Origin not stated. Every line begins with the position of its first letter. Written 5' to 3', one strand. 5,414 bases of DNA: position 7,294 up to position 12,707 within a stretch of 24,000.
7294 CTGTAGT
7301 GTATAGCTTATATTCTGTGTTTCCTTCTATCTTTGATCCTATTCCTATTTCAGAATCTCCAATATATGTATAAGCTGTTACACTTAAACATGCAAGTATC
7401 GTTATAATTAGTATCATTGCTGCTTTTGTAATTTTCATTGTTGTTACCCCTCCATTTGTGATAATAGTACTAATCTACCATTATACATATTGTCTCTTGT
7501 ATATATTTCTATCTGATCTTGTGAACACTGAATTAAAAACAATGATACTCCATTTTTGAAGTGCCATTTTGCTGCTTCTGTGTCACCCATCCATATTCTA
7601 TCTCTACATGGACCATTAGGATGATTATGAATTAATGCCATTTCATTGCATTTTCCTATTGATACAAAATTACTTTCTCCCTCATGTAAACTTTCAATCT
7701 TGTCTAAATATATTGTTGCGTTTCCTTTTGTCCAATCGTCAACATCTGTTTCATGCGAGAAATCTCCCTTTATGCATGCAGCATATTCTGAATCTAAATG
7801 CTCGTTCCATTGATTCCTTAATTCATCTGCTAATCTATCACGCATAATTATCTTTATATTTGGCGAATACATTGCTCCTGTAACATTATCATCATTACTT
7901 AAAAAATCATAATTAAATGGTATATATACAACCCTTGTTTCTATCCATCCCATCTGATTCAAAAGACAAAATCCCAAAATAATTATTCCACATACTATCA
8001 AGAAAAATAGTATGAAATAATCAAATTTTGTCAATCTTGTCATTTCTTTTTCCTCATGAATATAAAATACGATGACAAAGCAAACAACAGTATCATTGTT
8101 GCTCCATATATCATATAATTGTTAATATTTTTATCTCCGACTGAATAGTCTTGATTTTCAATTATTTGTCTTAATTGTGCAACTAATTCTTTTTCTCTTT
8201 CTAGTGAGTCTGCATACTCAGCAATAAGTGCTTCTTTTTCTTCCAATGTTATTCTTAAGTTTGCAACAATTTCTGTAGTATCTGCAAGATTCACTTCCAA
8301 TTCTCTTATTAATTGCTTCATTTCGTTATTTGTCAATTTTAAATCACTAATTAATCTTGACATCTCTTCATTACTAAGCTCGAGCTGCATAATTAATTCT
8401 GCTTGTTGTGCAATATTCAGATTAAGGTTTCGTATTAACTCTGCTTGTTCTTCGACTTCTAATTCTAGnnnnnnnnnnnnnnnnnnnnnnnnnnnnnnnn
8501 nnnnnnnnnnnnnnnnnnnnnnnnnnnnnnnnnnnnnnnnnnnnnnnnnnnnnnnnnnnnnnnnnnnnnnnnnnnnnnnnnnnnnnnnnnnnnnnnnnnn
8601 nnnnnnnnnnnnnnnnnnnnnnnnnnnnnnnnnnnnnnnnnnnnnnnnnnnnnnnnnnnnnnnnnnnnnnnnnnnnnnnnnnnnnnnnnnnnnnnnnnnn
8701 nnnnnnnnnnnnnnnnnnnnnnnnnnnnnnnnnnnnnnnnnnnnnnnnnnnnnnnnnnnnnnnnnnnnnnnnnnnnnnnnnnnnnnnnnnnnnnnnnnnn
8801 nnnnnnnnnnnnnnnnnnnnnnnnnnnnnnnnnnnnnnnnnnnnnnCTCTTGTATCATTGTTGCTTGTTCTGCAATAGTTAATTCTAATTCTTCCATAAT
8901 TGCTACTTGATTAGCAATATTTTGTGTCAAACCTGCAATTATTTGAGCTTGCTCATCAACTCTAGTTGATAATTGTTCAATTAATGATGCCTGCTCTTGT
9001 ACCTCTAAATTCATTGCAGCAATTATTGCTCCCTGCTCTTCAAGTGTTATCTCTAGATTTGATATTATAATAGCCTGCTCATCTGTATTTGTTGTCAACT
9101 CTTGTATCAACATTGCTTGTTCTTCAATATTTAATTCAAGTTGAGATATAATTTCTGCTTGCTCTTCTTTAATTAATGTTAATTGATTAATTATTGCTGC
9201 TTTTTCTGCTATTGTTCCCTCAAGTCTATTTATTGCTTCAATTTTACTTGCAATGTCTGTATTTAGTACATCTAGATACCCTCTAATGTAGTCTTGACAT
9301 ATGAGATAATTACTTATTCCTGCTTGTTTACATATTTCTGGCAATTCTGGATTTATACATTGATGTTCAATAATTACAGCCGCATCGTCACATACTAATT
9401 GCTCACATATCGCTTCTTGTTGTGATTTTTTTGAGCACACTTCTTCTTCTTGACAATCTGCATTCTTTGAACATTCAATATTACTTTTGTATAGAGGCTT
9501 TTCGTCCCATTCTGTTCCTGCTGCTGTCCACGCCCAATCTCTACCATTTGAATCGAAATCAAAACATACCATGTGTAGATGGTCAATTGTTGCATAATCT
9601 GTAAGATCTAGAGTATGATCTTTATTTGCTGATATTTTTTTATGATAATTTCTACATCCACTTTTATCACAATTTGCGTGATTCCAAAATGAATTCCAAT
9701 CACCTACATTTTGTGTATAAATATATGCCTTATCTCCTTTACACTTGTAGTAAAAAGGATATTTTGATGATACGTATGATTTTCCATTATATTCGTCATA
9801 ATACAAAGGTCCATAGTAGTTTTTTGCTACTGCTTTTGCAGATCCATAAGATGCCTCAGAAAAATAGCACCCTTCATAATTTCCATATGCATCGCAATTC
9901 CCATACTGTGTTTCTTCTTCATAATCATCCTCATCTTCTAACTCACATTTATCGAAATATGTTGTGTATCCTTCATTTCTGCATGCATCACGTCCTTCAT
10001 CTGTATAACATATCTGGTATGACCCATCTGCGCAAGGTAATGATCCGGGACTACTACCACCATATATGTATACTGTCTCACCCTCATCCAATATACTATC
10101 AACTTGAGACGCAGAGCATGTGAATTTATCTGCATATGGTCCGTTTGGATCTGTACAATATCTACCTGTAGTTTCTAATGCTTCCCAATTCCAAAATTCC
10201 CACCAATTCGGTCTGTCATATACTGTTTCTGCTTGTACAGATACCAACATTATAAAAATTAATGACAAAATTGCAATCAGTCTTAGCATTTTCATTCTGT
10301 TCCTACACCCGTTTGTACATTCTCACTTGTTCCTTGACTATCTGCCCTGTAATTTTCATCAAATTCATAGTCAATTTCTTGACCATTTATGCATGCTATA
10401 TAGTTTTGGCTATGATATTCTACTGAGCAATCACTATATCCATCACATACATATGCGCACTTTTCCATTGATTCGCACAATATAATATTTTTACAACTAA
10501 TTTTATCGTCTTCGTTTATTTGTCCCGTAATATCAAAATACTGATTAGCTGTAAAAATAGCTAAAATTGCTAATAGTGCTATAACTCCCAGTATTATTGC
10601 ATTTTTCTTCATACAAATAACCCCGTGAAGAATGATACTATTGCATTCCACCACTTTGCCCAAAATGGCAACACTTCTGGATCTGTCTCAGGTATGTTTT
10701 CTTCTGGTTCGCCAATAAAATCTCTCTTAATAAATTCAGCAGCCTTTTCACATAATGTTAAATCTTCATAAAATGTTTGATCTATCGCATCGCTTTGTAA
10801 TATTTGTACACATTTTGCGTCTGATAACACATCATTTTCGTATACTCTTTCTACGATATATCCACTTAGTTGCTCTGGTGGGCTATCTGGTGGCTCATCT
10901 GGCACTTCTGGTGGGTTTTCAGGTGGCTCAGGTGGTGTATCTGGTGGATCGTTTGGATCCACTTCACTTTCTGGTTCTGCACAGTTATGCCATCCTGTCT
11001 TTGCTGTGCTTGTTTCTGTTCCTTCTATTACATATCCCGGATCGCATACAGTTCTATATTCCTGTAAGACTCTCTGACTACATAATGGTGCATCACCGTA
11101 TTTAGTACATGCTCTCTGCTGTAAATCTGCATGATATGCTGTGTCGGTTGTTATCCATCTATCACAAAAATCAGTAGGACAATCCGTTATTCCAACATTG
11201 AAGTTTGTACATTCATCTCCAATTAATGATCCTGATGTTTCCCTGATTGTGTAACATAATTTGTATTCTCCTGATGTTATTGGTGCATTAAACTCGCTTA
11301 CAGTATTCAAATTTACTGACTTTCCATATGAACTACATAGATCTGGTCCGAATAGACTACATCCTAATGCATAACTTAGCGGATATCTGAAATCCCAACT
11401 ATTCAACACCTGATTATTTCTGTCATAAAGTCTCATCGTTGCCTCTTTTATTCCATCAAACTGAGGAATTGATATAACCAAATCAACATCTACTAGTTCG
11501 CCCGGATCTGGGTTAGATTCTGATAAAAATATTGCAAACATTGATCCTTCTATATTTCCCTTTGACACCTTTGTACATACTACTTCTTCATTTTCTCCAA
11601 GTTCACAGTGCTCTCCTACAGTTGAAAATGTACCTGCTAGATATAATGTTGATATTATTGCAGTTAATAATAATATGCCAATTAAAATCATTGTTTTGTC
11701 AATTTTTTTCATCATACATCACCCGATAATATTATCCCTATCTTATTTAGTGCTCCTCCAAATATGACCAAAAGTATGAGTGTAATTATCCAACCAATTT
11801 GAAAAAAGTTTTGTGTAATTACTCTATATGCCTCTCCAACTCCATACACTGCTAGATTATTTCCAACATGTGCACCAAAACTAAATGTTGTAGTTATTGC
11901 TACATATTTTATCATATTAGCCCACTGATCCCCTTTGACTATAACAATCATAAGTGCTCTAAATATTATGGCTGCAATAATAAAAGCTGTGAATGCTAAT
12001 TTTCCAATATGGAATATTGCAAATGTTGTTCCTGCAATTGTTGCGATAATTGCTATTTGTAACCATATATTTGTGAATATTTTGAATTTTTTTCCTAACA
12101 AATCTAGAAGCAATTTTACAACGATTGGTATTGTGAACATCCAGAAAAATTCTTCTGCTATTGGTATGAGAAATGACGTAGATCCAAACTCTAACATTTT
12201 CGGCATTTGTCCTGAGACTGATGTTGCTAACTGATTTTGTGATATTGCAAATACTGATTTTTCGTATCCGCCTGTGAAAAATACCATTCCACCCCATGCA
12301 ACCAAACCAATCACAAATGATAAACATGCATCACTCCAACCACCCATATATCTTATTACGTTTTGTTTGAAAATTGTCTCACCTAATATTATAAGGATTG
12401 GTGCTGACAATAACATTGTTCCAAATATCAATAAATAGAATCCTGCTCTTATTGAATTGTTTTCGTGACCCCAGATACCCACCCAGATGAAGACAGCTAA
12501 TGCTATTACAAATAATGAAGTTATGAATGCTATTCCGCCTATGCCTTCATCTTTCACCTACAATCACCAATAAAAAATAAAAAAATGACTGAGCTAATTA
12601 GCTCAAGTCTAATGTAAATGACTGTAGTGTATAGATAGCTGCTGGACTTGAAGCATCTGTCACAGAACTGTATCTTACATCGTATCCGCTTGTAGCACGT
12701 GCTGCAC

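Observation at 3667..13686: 10-kb operon made almost entirely of exported or membrane-anchored proteins, with no recognisable capsid or packaging genes: candidate novel envelope / surface apparatus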

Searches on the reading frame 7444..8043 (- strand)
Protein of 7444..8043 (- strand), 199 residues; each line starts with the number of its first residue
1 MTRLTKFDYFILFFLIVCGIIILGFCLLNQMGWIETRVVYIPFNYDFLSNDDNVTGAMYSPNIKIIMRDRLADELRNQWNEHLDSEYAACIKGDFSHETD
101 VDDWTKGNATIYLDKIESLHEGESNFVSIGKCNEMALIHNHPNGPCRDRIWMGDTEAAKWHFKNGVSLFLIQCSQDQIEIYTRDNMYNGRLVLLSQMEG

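Call 6: search_protein_families(library=pfam, proteins=[window:7444-8043:-], max_evalue=1)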
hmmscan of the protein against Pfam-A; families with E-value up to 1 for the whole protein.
window:7444-8043:- (199 aa): 0 families

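Call 7: search_protein_families(library=phrogs, proteins=[window:7444-8043:-], max_evalue=1)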
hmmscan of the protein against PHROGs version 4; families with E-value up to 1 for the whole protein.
window:7444-8043:- (199 aa): 3 families
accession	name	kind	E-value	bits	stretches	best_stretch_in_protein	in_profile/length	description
phrog_10277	-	unknown function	0.13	13.4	1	110-138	28-57/81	-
phrog_35237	-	unknown function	0.25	12.9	1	1-30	2-31/80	-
phrog_4915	-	unknown function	0.65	10.7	0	10-50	40-80/114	-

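Call 56: search_protein_families(library=pfam, proteins=[window:7444-8043:-], max_evalue=10)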
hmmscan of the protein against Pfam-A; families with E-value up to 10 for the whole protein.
window:7444-8043:- (199 aa): 0 families

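Call 60: search_solved_structures(query=window:7444-8043:-, max_evalue=10)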
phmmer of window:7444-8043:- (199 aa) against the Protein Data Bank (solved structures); distinct sequences matched with E-value up to 10: 1.
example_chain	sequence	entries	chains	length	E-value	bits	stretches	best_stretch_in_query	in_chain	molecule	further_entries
6cpy_A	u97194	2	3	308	0.25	14.1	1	98-182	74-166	GRMZM2G135359 pseudokinase | drought responsive inactive kinase 1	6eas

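Call 107: search_protein_families(library=ncbifam, proteins=[window:7444-8043:-], max_evalue=1)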
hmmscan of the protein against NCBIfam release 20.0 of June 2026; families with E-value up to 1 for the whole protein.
window:7444-8043:- (199 aa): 0 families

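Call 111: predict_structure(protein=window:7444-8043:-)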
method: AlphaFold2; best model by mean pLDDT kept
length: 199 residues; sequences in the alignment: 1
mean_pLDDT: 40.5   pTM: 0.26
mean pLDDT of the five models: 40.5, 39.4, 39.2, 37.3, 34.8
residues with pLDDT >= 90: 19; 70-90: 8; 50-70: 4; < 50: 168
segments of 3 or more residues with pLDDT < 50: 32-199
pLDDT, mean of each block of 10 residues (from residue 1): 85 97 82 35 30 30 27 32 27 26 29 29 31 33 36 35 40 43 36 28
secondary structure, 60 per line:
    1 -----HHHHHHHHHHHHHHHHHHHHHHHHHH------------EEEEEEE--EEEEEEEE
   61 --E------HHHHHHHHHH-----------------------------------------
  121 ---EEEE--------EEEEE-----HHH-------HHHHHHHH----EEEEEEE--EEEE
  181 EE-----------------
elements in order: H6-31 E44-50 E53-60 H70-79 E124-127 E136-140 H156-163 E168-174 E177-182

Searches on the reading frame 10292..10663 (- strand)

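Call 6: search_protein_families(library=pfam, proteins=[window:10292-10663:-], max_evalue=1)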
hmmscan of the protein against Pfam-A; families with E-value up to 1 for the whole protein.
window:10292-10663:- (123 aa): 1 family
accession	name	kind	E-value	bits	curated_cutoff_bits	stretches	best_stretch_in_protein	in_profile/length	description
PF13623.11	SurA_N_2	-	0.16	12.2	28.5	0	84-114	38-69/145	SurA-like N-terminal domain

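Call 7: search_protein_families(library=phrogs, proteins=[window:10292-10663:-], max_evalue=1)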
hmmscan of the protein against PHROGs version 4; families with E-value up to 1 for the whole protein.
window:10292-10663:- (123 aa): 2 families
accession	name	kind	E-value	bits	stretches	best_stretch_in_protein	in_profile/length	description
phrog_37823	-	unknown function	0.2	12.6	1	24-75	95-146/247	-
phrog_17796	-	unknown function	0.26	12.2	1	46-89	56-99/128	-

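Call 107: search_protein_families(library=ncbifam, proteins=[window:10292-10612:-], max_evalue=1)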
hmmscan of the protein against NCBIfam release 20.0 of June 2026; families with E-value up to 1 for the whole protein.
window:10292-10612:- (106 aa): 1 family
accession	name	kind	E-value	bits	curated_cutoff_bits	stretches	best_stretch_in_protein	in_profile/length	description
NF033801.3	NprX_fam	subfamily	0.014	15.2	33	1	1-25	1-23/42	NprX family peptide pheromone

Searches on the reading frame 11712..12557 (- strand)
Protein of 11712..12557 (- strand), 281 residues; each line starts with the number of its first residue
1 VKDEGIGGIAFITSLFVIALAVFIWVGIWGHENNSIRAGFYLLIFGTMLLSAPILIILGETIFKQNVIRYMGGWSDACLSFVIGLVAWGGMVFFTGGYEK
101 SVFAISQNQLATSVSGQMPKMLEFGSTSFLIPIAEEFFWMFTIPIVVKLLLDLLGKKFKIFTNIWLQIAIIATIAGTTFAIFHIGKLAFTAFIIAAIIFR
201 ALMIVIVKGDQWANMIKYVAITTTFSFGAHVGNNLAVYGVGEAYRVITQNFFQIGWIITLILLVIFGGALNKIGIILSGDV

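Call 6: search_protein_families(library=pfam, proteins=[window:11712-12557:-], max_evalue=1)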
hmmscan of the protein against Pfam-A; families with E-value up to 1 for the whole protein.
window:11712-12557:- (281 aa): 0 families

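Call 7: search_protein_families(library=phrogs, proteins=[window:11712-12557:-], max_evalue=1)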
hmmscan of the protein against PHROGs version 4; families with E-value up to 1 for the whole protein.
window:11712-12557:- (281 aa): 1 family
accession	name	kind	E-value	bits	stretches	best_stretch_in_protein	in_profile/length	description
phrog_5734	-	unknown function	0.23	13.2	1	206-258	29-79/97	-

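Call 56: search_protein_families(library=pfam, proteins=[window:11712-12557:-], max_evalue=10)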
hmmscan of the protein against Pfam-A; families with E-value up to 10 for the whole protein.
window:11712-12557:- (281 aa): 0 families

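Call 104: find_homologous_proteins(query=window:11712-12557:-, max_evalue=0.001)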
Query window:11712-12557:- (281 aa): 1 proteins with E <= 0.001 among 1884 candidates.
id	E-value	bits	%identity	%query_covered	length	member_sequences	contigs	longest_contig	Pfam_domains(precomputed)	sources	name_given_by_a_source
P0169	6.5e-173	592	100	100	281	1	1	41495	-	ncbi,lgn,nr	ncbi:MAG: hypothetical protein U9R08_03600 [Nanoarchaeota archaeon]|nr:hypothetical protein [Nanoarc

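Call 107: search_protein_families(library=ncbifam, proteins=[window:11712-12557:-], max_evalue=1)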
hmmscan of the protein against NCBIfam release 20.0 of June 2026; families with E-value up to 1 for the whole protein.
window:11712-12557:- (281 aa): 0 families
